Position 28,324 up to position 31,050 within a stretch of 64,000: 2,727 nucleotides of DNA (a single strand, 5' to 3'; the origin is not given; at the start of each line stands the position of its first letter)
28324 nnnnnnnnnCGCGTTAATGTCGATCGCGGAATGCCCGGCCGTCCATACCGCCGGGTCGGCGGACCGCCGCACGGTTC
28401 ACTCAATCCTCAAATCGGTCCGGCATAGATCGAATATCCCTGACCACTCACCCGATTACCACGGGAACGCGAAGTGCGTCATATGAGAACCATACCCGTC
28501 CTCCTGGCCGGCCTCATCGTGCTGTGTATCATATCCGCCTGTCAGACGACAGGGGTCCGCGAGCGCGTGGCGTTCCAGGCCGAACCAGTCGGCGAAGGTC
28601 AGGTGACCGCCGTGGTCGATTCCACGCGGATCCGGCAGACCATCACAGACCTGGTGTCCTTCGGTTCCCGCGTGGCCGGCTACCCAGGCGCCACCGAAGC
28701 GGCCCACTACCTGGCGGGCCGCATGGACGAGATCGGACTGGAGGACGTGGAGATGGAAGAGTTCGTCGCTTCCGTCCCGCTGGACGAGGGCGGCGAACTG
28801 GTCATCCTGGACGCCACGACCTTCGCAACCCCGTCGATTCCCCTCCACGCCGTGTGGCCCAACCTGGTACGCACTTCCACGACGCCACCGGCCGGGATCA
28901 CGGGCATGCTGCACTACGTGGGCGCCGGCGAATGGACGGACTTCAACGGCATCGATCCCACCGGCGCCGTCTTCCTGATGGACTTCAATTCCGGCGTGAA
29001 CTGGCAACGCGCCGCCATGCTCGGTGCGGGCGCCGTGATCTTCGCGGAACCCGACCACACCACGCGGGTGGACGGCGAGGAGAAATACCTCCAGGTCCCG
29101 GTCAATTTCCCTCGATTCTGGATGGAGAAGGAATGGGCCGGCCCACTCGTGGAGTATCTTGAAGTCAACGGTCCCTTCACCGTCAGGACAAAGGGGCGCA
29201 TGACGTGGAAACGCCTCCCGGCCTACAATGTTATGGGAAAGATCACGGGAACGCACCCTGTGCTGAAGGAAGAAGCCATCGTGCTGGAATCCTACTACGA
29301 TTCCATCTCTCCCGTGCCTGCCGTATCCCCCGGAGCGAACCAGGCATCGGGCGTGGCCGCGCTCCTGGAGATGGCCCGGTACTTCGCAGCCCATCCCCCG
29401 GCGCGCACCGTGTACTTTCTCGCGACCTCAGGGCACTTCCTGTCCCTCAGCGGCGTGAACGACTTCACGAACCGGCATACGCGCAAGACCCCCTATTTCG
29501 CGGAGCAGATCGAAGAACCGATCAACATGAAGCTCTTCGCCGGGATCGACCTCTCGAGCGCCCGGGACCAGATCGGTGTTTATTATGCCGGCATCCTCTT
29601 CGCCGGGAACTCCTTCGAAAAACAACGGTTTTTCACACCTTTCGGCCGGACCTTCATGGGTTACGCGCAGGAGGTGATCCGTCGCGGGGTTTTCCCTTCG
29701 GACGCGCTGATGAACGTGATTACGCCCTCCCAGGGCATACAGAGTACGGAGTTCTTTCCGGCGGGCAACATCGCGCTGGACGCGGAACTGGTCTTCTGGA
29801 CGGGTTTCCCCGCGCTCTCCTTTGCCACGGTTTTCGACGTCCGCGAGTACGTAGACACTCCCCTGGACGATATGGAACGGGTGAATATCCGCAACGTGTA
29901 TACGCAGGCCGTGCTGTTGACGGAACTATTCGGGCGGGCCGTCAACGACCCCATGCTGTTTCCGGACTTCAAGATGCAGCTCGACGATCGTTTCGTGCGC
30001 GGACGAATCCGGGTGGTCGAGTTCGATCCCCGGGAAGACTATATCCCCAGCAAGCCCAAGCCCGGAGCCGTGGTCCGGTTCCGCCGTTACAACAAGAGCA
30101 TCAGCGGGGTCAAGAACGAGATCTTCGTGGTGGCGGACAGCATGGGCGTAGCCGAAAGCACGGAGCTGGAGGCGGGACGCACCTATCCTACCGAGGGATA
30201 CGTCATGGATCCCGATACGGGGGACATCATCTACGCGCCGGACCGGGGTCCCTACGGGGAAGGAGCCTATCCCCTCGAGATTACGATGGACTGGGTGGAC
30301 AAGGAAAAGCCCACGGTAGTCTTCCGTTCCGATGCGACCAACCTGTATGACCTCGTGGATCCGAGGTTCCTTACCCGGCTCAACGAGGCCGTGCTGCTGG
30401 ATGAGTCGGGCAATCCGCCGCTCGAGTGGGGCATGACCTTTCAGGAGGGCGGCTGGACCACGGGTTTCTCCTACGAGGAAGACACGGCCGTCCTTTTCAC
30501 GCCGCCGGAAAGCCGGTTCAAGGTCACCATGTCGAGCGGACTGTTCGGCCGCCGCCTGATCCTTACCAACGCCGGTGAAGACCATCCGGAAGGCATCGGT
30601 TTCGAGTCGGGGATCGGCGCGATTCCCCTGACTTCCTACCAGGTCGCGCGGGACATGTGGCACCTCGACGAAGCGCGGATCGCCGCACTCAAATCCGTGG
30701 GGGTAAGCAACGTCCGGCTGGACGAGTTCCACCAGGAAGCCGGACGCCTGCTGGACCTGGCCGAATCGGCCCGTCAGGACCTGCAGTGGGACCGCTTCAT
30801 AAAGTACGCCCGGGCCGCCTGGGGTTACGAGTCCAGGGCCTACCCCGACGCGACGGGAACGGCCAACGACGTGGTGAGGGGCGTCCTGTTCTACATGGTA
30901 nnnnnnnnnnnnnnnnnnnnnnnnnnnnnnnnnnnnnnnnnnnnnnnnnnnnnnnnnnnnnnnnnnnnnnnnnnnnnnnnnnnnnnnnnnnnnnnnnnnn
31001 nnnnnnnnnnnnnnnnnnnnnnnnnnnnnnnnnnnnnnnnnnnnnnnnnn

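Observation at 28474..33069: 1531-aa lipoprotein joining a catalytically degenerate M28-like domain to a MacB/FtsX-type permease, with no partner ATPase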

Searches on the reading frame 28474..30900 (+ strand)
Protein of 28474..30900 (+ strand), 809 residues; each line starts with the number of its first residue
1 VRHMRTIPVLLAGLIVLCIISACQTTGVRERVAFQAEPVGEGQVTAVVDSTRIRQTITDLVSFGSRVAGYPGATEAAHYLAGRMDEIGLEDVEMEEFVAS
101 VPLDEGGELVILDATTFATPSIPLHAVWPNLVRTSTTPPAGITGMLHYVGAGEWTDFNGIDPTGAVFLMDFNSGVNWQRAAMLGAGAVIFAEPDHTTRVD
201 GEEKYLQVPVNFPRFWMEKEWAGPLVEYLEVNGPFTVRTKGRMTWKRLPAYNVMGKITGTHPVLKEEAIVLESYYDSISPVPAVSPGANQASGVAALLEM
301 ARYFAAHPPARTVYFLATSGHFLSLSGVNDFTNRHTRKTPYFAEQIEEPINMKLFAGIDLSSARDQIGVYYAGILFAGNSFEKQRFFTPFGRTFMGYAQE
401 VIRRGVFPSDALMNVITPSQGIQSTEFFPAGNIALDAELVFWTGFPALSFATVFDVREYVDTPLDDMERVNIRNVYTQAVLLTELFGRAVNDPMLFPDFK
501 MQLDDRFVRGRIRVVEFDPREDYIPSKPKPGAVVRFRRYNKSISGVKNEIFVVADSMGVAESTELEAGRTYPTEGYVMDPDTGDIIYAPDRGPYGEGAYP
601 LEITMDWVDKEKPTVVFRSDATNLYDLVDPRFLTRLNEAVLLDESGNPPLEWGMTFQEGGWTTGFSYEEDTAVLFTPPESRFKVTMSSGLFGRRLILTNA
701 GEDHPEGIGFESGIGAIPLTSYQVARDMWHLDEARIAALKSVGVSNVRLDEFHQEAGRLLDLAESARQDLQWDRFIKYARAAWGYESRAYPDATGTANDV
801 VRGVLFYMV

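Call 12: search_solved_structures(query=window:28474-30900:+, max_evalue=1, show_alignments=4)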
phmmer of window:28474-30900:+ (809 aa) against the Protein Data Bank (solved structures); distinct sequences matched with E-value up to 1: 3.
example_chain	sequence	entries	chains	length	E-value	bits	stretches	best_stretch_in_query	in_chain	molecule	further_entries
6hc6_A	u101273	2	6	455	0.00047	21.8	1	134-337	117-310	Aminopeptidase YwaD | Aminopeptidase Y (Arg Lys Leu preference)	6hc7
2anp_A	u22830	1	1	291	0.0012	20.5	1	257-337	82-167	leucyl aminopeptidase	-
7d18_A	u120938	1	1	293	0.046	15.3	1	260-312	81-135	Peptidase M28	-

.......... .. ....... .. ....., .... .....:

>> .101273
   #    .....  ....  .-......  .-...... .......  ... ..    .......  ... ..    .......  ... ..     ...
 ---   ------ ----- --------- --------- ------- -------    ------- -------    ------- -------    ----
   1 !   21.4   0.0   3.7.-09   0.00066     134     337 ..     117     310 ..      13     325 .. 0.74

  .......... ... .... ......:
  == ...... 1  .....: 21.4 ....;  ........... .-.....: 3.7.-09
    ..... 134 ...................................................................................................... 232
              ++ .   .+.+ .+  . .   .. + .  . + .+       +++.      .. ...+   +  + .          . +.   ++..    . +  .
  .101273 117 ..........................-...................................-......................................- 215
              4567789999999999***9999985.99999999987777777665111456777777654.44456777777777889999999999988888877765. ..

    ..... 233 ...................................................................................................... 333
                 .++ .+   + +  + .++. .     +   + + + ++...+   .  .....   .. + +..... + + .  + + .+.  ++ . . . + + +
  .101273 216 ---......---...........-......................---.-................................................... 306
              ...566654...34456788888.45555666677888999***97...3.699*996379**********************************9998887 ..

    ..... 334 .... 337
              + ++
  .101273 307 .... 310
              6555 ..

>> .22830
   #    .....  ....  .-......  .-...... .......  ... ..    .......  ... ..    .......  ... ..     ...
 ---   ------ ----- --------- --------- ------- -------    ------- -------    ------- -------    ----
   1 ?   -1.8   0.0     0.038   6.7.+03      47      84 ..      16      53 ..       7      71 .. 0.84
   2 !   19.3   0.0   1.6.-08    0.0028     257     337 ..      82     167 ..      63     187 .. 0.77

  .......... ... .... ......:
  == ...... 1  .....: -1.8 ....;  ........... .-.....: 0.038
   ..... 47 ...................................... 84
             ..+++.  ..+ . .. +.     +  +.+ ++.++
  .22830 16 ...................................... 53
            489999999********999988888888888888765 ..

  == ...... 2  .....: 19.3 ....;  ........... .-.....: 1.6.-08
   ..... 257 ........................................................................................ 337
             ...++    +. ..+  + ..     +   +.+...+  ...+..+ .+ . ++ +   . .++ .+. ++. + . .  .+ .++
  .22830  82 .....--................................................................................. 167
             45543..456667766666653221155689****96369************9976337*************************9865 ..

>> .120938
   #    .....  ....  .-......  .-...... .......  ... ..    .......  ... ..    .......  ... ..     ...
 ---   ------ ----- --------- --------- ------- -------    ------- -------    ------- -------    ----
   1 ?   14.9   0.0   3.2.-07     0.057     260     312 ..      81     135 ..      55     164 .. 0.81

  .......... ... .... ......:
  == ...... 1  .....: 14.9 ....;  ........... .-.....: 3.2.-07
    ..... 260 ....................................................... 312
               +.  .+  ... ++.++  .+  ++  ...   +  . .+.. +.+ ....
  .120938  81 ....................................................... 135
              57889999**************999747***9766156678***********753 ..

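Call 22: find_related_loci(query=A1, collection=genome_contigs, flank=10000)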
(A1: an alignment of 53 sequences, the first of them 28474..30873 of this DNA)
Query A1 (800 aa) in genome_contigs; peptide patterns used: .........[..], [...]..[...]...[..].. (x = any residue, [..] = any of these).
599 stretches matched a pattern (row limit reached: there are more); 541 encode a relative of the query (tblastn E <= 1e-3); the best 80 are kept; 80 distinct loci.
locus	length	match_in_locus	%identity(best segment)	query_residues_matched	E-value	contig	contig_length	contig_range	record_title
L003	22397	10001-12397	98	1-800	0e+0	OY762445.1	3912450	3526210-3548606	MAG: bacterium isolate 4d88f91b-64ba-49ef-9c7d-4906d56127d1 genome assembly, chromosome: 1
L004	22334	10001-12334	89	23-800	0e+0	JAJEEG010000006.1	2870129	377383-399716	MAG: Candidatus Latescibacterota bacterium isolate p16x34bins.14 k141_287726, whole genome shotgun sequence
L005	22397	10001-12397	84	5-800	0e+0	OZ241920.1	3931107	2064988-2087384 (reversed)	MAG: bacterium isolate c159a2c7-7ae9-43f8-b1c6-a8821b09048b genome assembly, chromosome: 1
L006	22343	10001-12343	86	20-800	0e+0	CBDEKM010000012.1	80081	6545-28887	MAG: bacterium isolate fecf1fe2-d5d3-4dbd-a99f-11e0e87e1ef0 genome assembly, contig: contig_12, whole genome shotgun seq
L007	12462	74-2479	84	5-800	0e+0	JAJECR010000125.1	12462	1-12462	MAG: Candidatus Latescibacterota bacterium isolate jk18xAbins.29 k141_439926, whole genome shotgun sequence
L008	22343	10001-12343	85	20-800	0e+0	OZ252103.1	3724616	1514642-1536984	MAG: bacterium isolate 8b9b2d7a-c40d-4f90-8ad6-3455a0001c0c genome assembly, chromosome: 1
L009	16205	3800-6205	83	5-800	0e+0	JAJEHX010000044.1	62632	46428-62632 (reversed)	MAG: Candidatus Latescibacterota bacterium isolate p16x63bins.21 k141_708946, whole genome shotgun sequence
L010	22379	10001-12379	78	7-800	0e+0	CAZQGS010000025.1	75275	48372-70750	MAG TPA_asm: uncultured Gemmatimonadota bacterium isolate SRP092796_co1_140 genome assembly, contig: k141_6603078, whole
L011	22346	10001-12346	78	22-800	0e+0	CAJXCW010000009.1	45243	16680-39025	TPA_asm: uncultured bacterium isolate ERR599008_bin.45_MetaBAT_v2.12.1_MAG genome assembly, contig: NODE_693_length_4524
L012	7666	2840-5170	71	23-800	0e+0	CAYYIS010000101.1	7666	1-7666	MAG TPA_asm: uncultured Gemmatimonadota bacterium isolate SRP077602_co4_478 genome assembly, contig: NODE_18527_length_7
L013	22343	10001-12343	86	20-800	0e+0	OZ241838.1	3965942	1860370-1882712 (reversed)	MAG: bacterium isolate 834f4656-8c40-439b-be50-31c876aeaf38 genome assembly, chromosome: 1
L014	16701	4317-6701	60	4-800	0e+0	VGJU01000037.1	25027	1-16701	MAG: Candidatus Zixiibacteriota bacterium isolate K_Offshore_80m_m2_058 K_Offshore_80m_m2_058_Ga0194132_10004138, whole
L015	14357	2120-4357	45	42-800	0e+0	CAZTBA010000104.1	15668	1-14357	MAG TPA_asm: uncultured bacterium isolate SRP323688_co1_241 genome assembly, contig: NODE_6002_length_15668_cov_6.442068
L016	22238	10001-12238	44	44-800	0e+0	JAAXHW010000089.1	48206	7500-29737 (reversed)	MAG: Candidatus Latescibacterota bacterium isolate Plut_88899 unfiltered_Plut_88899_genomic_contig_960658, whole genome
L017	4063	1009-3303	45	46-800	0e+0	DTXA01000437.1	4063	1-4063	MAG TPA_asm: Candidatus Latescibacterota bacterium isolate UWMA-0180 k99_3128265, whole genome shotgun sequence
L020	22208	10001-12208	41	53-800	0e+0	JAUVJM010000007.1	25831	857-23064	MAG: bacterium isolate CSMAG_454 CSMAG_454_k127_679018_length_25831_cov_32.2172, whole genome shotgun sequence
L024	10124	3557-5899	39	43-800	3e-178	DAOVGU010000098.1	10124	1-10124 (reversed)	MAG TPA_asm: bacterium isolate CSMAG_1143 CSMAG_1143_k141_3483497_length_10124_cov_8.3242, whole genome shotgun sequence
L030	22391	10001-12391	38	2-800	9e-176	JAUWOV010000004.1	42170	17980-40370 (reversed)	MAG: bacterium isolate CSMAG_2459 CSMAG_2459_k141_555063_length_42170_cov_16.4761, whole genome shotgun sequence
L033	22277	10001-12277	39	42-800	6e-174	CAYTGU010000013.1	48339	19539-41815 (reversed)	MAG TPA_asm: uncultured bacterium isolate binchicken_co9_176 genome assembly, contig: NODE_181_length_48339_cov_26.04399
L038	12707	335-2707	39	43-800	5e-173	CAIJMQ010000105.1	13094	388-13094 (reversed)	uncultured bacterium isolate D14_bin-0225 genome assembly, contig: bin-0225:105/121, whole genome shotgun sequence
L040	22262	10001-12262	40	35-800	2e-171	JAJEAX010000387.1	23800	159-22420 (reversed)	MAG: Candidatus Latescibacterota bacterium isolate jk18x7bins.9 k141_1897704, whole genome shotgun sequence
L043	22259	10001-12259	41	43-800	7e-171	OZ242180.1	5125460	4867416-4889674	MAG: Candidatus Latescibacterota bacterium isolate 7123bf0d-be33-4206-a55c-e1281b3fc930 genome assembly, chromosome: 1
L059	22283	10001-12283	40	42-800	3e-168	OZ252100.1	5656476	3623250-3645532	MAG: Candidatus Latescibacterota bacterium isolate a405b522-c60e-4cbd-8fa6-7b572aa56bb7 genome assembly, chromosome: 1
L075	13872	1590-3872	36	44-800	2e-160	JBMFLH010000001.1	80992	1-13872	MAG: Candidatus Ratteibacteria bacterium isolate KM4336-44 NODE_108_length_80992_cov_5.288854, whole genome shotgun sequ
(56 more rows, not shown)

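Call 27: search_protein_families(library=pfam, proteins=[L043:3774-5273:+, L043:6299-7084:+, L043:7730-9733:+, L043:9824-14356:+, L043:14484-16901:+, L043:16992-17546:+, L043:17558-18715:+, L043:18747-19913:+, L043:19996-20937:+], max_evalue=0.001)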
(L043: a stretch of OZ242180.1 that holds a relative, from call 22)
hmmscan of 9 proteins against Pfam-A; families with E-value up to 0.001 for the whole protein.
L043:3774-5273:+ (500 aa): 3 families
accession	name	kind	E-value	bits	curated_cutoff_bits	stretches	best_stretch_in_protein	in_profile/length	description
PF07995.17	GSDH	-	2.6e-116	389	25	1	156-487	2-331/332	Glucose / Sorbosone dehydrogenase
PF13442.11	Cytochrome_CBB3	-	2e-11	44.5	27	1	50-121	4-68/68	Cytochrome C oxidase, cbb3-type, subunit III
PF00034.26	Cytochrom_C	-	9.4e-08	33.7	21.3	1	50-123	2-88/90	Cytochrome c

L043:6299-7084:+ (262 aa): 3 families
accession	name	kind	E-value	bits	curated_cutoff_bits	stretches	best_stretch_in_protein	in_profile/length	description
PF00005.33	ABC_tran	-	5.1e-32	111.8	25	1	38-186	1-136/137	ABC transporter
PF02463.25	SMC_N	-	2e-05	24.6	40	1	51-231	27-211/220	RecF/RecN/SMC N terminal domain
PF13304.12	AAA_21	-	0.00014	22.5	27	0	142-218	221-299/304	AAA domain, putative AbiEii toxin, Type IV TA system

L043:7730-9733:+ (668 aa): 2 families
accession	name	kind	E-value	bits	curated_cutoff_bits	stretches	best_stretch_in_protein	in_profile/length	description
PF20581.3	DUF6785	-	4.4e-97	326.1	25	1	25-521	1-498/498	Family of unknown function (DUF6785)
PF20580.3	DUF6784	-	1.6e-21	76.8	26.4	1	566-656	2-92/101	Domain of unknown function (DUF6784)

L043:9824-14356:+ (1511 aa): 2 families
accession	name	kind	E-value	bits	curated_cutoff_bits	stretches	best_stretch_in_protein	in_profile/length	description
PF02687.27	FtsX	-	5.9e-14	52.6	25.5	1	1233-1344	5-118/120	FtsX-like permease C-terminal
PF04389.22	Peptidase_M28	-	3.3e-06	27.4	21.3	1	265-349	1-81/193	Peptidase family M28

L043:14484-16901:+ (806 aa): 0 families

L043:16992-17546:+ (185 aa): 1 family
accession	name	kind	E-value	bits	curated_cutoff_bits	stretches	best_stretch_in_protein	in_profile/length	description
PF00936.24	BMC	-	6.8e-32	109.7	24.5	2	4-72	1-68/75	BMC domain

L043:17558-18715:+ (386 aa): 1 family
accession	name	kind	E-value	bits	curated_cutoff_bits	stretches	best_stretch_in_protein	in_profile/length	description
PF00936.24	BMC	-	4.7e-77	254.4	24.5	4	106-181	1-75/75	BMC domain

L043:18747-19913:+ (389 aa): 1 family
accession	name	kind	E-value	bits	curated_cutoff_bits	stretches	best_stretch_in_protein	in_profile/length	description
PF00701.28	DHDPS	-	1.3e-55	188.7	22.1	1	74-361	2-287/289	Dihydrodipicolinate synthetase family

L043:19996-20937:+ (314 aa): 0 families

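Call 34: search_protein_families(library=ncbifam, proteins=[L043:6299-7084:+, L043:7730-9733:+, L043:14484-16901:+, L033:17389-18108:+], max_evalue=0.001)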
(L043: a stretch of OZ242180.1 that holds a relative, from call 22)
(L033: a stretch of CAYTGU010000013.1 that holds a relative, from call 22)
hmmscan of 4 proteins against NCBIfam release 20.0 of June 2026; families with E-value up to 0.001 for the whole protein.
L043:6299-7084:+ (262 aa): 189 families (the best 25 are shown)
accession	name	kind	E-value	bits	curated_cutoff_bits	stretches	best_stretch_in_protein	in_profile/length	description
TIGR02211.1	LolD_lipo_ex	equivalog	8.7e-69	231.4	307.75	1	18-236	1-219/221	lipoprotein-releasing ABC transporter ATP-binding protein LolD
NF007879.0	PRK10584.1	equivalog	4.7e-64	216.2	336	1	16-236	4-224/228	putative ABC transporter ATP-binding protein YbbA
TIGR02673.1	FtsE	equivalog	1.2e-63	214.7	264.85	1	18-234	1-213/214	cell division ATP-binding protein FtsE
NF038007.1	ABC_ATP_DarD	equivalog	1.4e-63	214.3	375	1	19-235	2-217/218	darobactin export ABC transporter ATP-binding protein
NF008639.0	PRK11629.1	equivalog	1.1e-62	211.5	360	1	17-236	5-224/234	lipoprotein-releasing ABC transporter ATP-binding protein LolD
NF007826.0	PRK10535.1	equivalog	3.6e-62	210.6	966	1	18-236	4-221/648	macrolide ABC transporter ATP-binding protein/permease MacB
TIGR02982.1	heterocyst_DevA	subfamily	9.4e-62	208.5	295.8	1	18-236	1-219/220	ABC exporter ATP-binding subunit, DevA family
TIGR03608.1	L_ocin_972_ABC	subfamily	1.1e-57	194.8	254.85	1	34-231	10-206/206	putative bacteriocin export ABC transporter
NF040933.2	ABC_arch_GlcV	equivalog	8e-52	176.3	450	1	19-245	3-229/357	glucose ABC transporter ATP-binding protein GlcV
TIGR02315.1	ABC_phnC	equivalog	2.6e-51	174.4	266.1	1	18-242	1-230/243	phosphonate ABC transporter ATP-binding protein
TIGR01186.1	proV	subfamily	9e-51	173.1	326.6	1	37-245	8-217/363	betaine/proline/choline family ABC transporter ATP-binding protein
TIGR02314.1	ABC_MetN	equivalog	1.2e-50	172.4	499.7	1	18-222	1-204/343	methionine ABC transporter ATP-binding protein MetN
TIGR03265.1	PhnT2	equivalog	3.4e-49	167.9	457.7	1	18-244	4-221/353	putative 2-aminoethylphosphonate ABC transporter ATP-binding protein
NF006987.0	PRK09452.1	equivalog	8.3e-49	166.2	482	1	10-238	9-228/378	spermidine/putrescine ABC transporter ATP-binding protein PotA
NF007027.0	PRK09493.1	equivalog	2.2e-47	161.5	379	1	18-221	1-198/240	glutamine ABC transporter ATP-binding protein GlnQ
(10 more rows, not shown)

L043:7730-9733:+ (668 aa): 0 families

L043:14484-16901:+ (806 aa): 0 families

L033:17389-18108:+ (240 aa): 189 families (the best 25 are shown)
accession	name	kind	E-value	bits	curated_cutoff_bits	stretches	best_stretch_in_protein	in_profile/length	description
TIGR02211.1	LolD_lipo_ex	equivalog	2.5e-69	233.1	307.75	1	5-222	2-219/221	lipoprotein-releasing ABC transporter ATP-binding protein LolD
NF038007.1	ABC_ATP_DarD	equivalog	1.4e-66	224.1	375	1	6-221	3-217/218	darobactin export ABC transporter ATP-binding protein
TIGR02982.1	heterocyst_DevA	subfamily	2.6e-64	216.8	295.8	1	4-222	1-219/220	ABC exporter ATP-binding subunit, DevA family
NF007826.0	PRK10535.1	equivalog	3.4e-64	217.2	966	1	5-224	5-223/648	macrolide ABC transporter ATP-binding protein/permease MacB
NF007879.0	PRK10584.1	equivalog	4.7e-64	216.2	336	1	2-223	4-225/228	putative ABC transporter ATP-binding protein YbbA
TIGR02673.1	FtsE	equivalog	1.1e-61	208.3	264.85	1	6-219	3-212/214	cell division ATP-binding protein FtsE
NF008639.0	PRK11629.1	equivalog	3e-61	206.8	360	1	4-223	6-225/234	lipoprotein-releasing ABC transporter ATP-binding protein LolD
TIGR03608.1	L_ocin_972_ABC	subfamily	1e-57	194.9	254.85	1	22-215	12-204/206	putative bacteriocin export ABC transporter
NF040933.2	ABC_arch_GlcV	equivalog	2.2e-57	194.5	450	1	5-230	3-228/357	glucose ABC transporter ATP-binding protein GlcV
TIGR01186.1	proV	subfamily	9.7e-56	189.4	326.6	1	23-225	8-211/363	betaine/proline/choline family ABC transporter ATP-binding protein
TIGR02314.1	ABC_MetN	equivalog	5.5e-54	183.5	499.7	1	5-222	2-219/343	methionine ABC transporter ATP-binding protein MetN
TIGR02315.1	ABC_phnC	equivalog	3.1e-53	180.7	266.1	1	5-222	2-224/243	phosphonate ABC transporter ATP-binding protein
NF006987.0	PRK09452.1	equivalog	7.4e-51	173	482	1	2-225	15-229/378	spermidine/putrescine ABC transporter ATP-binding protein PotA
TIGR03005.1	ectoine_ehuA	equivalog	1.9e-50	171.4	345.4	1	20-223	12-226/252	ectoine/hydroxyectoine ABC transporter ATP-binding protein EhuA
NF007027.0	PRK09493.1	equivalog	2.1e-50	171.3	379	1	5-223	2-215/240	glutamine ABC transporter ATP-binding protein GlnQ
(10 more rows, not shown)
